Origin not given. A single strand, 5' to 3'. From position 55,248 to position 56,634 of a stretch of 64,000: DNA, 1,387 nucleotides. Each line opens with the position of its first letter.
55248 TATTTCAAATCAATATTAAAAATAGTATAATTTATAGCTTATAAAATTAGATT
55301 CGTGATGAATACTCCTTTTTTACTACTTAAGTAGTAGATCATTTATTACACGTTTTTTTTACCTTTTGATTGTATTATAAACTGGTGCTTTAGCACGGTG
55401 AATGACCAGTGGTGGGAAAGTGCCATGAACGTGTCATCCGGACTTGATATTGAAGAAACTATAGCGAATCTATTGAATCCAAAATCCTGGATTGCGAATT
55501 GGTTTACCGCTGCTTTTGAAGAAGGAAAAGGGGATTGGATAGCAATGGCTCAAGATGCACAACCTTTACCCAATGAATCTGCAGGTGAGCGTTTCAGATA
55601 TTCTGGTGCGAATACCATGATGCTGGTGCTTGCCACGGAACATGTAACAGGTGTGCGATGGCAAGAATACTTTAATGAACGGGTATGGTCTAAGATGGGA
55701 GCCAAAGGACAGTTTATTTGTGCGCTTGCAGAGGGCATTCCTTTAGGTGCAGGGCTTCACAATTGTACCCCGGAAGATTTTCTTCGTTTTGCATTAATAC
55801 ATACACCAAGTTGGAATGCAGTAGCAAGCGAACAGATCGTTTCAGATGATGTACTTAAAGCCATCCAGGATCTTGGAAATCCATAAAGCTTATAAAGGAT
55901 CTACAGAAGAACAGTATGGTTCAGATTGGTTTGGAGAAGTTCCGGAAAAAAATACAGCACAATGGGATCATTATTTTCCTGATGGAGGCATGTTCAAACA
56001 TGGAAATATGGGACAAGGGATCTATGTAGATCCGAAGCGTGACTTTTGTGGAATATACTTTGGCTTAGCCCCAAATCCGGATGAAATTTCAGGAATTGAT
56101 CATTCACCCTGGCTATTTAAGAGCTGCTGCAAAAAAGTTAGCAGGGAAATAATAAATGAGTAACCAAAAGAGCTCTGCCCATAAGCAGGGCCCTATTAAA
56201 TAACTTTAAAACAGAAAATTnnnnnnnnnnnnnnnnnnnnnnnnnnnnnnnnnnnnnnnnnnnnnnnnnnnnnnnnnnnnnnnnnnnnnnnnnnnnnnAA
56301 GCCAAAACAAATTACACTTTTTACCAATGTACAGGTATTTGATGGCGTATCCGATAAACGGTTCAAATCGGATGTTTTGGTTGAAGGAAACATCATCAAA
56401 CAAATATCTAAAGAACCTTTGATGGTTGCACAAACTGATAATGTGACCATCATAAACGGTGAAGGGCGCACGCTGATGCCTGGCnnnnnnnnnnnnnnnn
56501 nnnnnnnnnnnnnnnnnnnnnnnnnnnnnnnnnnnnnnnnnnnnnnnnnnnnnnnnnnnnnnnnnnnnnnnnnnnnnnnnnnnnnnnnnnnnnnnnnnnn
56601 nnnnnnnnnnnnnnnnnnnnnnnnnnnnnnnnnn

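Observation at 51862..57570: Composition switches inside intact ORFs: host-like 5' ends fused in frame to GC-rich catalytic cores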

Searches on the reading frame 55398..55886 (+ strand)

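Call 6: search_protein_families(library=pfam, proteins=[window:55398-55886:+])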
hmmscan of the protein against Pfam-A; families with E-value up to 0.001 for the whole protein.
window:55398-55886:+ (162 aa): 1 family
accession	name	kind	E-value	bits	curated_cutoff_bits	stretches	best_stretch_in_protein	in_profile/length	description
PF00144.29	Beta-lactamase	-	2.2e-06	27.5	27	1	21-132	95-232/329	Beta-lactamase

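Call 7: search_protein_families(library=ncbifam, proteins=[window:55398-55886:+])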
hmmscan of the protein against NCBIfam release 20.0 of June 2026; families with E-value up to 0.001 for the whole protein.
window:55398-55886:+ (162 aa): 0 families

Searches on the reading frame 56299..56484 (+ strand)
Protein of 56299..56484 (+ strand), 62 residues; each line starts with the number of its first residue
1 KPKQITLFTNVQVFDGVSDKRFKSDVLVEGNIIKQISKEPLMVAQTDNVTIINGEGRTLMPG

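Call 51: find_homologous_proteins(query=window:56299-56484:+, max_evalue=0.001)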
Query seq(62 aa) (62 aa): 17 proteins with E <= 0.001 among 20 candidates.
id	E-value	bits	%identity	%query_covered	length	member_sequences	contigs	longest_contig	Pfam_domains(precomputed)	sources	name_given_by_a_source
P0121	7.4e-28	112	95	97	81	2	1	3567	-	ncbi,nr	ncbi:MAG: hypothetical protein NWS07_05865, partial [Desulfobacterales bacterium]|nr:hypothetical pr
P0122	1.9e-24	102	82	100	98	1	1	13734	-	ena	-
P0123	9.9e-21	90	96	79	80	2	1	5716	-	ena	-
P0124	5.6e-14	69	88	66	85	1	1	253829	-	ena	-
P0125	9.1e-10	56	63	90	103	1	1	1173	-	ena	-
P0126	1.2e-8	52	55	92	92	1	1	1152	-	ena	-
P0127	3.1e-8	51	49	100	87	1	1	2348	-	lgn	-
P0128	4.5e-8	50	54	100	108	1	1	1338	-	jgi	-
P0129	4.7e-8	50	53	92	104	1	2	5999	-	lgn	-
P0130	6.8e-8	50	56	100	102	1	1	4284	-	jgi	-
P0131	1.2e-7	49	52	100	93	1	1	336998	-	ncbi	-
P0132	1.3e-7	49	51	98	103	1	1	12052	-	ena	-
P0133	3.6e-7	48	53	92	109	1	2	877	-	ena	-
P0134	1.7e-6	45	79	55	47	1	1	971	-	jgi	jgi:hypothetical protein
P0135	3.5e-6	44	51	90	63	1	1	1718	-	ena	-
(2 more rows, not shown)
